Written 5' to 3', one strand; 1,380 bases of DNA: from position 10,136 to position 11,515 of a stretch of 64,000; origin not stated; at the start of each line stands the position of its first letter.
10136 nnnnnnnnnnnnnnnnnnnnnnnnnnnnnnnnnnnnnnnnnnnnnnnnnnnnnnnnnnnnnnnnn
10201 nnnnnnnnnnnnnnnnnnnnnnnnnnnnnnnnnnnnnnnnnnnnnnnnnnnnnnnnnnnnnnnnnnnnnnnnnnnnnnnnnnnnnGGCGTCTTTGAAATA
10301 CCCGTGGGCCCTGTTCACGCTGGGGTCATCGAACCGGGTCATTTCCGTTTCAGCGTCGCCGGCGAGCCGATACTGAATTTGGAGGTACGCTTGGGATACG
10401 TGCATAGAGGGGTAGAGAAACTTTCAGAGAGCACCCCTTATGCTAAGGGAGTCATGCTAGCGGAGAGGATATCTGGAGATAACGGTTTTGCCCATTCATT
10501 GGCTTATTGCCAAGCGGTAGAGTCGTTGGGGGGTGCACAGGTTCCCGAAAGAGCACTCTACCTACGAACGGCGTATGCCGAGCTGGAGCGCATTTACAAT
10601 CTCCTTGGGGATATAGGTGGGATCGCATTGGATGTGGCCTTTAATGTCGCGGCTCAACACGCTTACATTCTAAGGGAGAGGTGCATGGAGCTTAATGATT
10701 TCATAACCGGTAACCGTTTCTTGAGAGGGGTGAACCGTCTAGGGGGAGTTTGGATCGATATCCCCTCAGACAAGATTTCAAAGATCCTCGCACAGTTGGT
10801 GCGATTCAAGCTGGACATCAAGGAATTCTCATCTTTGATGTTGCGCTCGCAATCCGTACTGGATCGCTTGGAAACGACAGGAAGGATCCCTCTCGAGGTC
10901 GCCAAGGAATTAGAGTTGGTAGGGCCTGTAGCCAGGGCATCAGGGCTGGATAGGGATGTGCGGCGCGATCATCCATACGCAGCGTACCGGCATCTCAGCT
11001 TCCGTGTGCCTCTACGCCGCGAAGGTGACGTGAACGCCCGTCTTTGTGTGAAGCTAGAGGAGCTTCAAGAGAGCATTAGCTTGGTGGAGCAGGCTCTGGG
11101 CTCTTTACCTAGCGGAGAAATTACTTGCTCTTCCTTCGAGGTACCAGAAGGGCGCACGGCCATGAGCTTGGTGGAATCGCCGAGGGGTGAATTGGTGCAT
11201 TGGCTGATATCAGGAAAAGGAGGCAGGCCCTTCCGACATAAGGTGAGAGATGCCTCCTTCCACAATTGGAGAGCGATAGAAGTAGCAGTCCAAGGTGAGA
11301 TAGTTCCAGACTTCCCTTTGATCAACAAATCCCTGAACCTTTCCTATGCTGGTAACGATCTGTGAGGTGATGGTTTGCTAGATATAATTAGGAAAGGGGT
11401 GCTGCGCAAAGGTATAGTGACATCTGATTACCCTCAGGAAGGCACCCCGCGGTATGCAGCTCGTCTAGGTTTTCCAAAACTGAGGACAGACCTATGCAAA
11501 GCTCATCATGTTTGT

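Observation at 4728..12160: Hydrogenase-4-like operon whose catalytic subunit has lost all four [NiFe] cysteines (Ehr-type complex)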

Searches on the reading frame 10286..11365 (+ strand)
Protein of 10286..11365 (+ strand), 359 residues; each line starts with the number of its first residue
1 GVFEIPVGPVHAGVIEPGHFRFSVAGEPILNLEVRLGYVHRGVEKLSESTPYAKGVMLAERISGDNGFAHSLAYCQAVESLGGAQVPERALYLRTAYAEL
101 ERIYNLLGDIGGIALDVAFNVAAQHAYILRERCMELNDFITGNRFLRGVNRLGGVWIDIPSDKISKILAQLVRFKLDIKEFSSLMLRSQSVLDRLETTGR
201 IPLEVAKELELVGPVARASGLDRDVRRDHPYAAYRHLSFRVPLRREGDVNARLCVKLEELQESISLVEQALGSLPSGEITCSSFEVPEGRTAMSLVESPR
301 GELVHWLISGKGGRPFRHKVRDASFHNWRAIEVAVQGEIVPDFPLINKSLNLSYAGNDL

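Call 66: search_solved_structures(query=window:10286-11365:+, show_alignments=5, max_evalue=1e-40)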
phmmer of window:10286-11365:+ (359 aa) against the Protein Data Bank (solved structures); distinct sequences matched with E-value up to 1e-40: 11.
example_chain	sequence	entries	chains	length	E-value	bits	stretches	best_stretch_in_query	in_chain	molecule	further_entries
7z0s_E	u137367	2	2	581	2.4e-66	227.5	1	5-357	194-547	Formate hydrogenlyase subunit 5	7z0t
2fug_4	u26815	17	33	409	5.5e-54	186.9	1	3-281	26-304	NADH-quinone oxidoreductase chain 4 | NADH-QUINONE OXIDOREDUCTASE SUBUNIT 4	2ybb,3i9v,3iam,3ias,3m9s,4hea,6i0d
6cfw_L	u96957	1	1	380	1.1e-51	179.4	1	4-345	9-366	Membrane-bound hydrogenase subunit alpha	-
7q5y_B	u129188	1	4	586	1.8e-49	172.1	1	7-274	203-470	NADH-quinone oxidoreductase subunit C/D 2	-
6u8y_L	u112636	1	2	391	2.8e-42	148.4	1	3-351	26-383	NADH dehydrogenase subunit D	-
8ba0_D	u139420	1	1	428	4.1e-42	147.8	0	8-294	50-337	Complex I-49kD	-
8b9z_D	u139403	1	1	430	4.1e-42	147.8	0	8-294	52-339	Complex I-49kD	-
8esw_S2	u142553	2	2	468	5.9e-42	147.3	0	8-293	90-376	Complex I-49kD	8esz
9f5x_E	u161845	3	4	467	8e-42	146.9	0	4-285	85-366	NADH:ubiquinone oxidoreductase 49 kD subunit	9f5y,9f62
6h8k_C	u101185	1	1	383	7.1e-41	143.7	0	4-311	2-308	NUCM protein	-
6gcs_C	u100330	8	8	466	9.2e-41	143.4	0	3-308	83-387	49-KDA PROTEIN (NUCM) | Subunit NUCM of NADH:Ubiquinone Oxidoreductase (Complex I) | NUCM protein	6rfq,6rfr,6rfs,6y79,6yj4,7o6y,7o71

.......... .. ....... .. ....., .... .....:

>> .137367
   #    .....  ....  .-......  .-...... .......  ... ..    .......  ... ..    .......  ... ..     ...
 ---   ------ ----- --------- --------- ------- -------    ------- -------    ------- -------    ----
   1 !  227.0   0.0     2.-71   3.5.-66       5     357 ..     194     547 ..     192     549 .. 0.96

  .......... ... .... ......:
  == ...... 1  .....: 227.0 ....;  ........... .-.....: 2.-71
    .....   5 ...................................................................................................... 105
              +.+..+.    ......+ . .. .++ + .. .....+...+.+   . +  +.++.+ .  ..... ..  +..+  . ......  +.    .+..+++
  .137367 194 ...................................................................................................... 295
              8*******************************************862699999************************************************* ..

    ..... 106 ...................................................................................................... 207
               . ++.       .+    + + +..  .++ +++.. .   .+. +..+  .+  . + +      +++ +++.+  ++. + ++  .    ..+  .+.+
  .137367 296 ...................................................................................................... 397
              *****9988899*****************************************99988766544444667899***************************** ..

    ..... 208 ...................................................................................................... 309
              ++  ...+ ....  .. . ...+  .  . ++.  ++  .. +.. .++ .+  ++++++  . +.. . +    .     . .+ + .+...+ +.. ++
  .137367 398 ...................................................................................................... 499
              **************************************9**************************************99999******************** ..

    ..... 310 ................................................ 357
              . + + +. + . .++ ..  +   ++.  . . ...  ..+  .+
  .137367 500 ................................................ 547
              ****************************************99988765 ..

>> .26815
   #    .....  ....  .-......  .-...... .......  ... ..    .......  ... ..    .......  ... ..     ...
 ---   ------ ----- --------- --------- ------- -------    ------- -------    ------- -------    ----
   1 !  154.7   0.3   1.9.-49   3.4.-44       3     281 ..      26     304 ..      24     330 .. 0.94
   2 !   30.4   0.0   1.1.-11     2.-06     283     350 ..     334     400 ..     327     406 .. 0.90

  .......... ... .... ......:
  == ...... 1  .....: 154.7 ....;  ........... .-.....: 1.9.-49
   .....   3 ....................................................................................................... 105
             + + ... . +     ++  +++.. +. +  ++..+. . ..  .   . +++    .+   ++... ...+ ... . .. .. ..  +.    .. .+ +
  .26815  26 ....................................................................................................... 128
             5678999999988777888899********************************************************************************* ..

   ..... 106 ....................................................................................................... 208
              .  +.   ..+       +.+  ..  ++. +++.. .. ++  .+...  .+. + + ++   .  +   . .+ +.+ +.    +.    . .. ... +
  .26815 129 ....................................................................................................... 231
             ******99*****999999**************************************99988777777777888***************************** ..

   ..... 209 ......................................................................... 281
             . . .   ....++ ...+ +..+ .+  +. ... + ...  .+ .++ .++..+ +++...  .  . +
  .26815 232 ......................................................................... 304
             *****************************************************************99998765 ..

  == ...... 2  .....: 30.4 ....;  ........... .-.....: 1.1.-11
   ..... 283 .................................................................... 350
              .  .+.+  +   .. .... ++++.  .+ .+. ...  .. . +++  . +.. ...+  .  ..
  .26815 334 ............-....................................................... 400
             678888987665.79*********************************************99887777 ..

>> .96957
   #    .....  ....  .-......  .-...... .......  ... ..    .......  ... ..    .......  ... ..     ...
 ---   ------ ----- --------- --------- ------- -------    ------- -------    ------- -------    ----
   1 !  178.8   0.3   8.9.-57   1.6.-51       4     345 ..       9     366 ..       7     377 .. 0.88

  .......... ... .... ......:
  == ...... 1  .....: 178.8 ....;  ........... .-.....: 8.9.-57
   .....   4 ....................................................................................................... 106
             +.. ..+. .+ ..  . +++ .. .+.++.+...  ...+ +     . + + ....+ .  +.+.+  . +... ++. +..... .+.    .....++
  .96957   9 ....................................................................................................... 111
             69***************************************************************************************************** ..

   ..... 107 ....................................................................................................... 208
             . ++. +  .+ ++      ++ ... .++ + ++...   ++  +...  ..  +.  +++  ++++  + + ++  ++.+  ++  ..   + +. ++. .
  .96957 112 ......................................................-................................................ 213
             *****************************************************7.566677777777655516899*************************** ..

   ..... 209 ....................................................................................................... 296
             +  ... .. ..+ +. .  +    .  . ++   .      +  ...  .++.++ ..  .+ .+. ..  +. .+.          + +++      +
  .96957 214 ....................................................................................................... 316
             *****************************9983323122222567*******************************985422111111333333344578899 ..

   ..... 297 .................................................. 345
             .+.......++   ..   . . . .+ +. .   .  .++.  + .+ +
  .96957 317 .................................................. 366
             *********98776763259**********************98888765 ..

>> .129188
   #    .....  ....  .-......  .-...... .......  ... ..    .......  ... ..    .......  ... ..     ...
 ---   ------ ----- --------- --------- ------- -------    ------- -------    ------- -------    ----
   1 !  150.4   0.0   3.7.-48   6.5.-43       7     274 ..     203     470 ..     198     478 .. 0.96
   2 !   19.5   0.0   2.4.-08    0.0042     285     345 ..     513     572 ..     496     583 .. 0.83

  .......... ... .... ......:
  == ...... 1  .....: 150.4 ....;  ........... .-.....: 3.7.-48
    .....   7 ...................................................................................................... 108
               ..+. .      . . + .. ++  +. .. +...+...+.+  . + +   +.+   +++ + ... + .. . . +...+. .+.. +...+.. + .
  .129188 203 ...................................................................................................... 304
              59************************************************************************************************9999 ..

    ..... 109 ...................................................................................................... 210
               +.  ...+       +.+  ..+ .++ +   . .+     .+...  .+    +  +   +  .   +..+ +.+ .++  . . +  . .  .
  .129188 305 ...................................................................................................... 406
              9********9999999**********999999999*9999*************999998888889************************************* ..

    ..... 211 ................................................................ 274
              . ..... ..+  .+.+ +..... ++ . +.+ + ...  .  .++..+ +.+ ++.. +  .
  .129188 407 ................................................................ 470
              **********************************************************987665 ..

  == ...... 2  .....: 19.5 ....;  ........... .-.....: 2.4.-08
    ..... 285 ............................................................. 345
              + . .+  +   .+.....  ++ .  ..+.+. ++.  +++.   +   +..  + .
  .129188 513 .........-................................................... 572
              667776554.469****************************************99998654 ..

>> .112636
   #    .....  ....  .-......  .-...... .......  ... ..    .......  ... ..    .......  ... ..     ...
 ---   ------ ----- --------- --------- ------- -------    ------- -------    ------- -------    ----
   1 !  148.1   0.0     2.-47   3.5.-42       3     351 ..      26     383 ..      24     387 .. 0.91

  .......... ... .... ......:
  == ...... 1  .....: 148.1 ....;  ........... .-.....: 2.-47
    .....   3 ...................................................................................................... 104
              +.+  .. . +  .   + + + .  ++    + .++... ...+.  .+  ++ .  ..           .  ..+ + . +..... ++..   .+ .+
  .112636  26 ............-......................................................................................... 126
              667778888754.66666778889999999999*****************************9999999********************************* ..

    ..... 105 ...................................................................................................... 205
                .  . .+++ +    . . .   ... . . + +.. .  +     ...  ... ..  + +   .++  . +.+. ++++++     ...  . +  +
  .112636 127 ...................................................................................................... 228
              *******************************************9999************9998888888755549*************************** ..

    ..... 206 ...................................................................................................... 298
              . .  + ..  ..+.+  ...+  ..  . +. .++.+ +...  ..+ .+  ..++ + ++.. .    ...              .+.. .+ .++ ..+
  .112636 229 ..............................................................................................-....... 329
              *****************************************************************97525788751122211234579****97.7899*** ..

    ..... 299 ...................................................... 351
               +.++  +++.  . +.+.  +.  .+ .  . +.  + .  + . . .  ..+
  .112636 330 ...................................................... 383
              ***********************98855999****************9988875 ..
